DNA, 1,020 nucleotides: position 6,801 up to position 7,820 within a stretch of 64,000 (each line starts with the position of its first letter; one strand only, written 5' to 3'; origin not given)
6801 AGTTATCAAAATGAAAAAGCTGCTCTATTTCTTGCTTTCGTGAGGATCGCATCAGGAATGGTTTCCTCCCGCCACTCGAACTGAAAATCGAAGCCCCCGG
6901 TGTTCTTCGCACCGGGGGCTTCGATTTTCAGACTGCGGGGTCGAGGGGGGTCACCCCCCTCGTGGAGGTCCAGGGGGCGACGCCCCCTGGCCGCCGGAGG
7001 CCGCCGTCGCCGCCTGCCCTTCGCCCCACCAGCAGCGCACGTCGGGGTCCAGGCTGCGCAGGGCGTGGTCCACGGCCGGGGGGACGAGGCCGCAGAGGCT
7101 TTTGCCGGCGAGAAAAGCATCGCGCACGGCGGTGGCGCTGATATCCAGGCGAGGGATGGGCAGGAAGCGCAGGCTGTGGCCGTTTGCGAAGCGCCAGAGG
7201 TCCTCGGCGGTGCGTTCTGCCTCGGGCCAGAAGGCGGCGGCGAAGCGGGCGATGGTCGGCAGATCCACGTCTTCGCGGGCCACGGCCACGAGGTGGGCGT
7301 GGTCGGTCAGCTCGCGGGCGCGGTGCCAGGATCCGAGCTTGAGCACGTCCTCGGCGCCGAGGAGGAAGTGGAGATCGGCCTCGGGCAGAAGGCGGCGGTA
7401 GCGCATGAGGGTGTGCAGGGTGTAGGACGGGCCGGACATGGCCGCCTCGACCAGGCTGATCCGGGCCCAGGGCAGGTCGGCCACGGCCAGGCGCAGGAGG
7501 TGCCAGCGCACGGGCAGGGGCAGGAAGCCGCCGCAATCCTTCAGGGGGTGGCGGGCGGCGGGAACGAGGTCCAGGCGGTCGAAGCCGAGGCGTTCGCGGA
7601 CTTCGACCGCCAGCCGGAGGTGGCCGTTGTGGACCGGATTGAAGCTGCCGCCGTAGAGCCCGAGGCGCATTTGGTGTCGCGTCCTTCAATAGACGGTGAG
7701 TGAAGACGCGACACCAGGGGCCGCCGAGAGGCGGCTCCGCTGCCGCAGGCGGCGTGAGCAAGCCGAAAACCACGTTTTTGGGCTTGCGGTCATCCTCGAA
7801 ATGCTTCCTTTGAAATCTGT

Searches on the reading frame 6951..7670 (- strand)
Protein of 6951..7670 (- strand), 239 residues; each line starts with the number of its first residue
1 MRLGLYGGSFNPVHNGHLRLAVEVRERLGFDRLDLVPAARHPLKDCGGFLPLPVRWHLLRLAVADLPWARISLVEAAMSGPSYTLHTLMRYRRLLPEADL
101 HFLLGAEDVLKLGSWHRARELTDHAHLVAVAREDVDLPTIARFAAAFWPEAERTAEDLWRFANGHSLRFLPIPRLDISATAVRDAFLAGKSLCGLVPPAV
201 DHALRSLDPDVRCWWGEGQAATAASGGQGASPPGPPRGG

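Call 36: search_protein_families(library=pfam, proteins=[window:6951-7670:-], max_evalue=0.001)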
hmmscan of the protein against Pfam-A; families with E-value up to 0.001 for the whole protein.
window:6951-7670:- (239 aa): 1 family
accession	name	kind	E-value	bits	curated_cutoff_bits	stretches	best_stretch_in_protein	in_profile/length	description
PF01467.32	CTP_transf_like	-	2e-12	47.9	21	1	5-184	1-132/133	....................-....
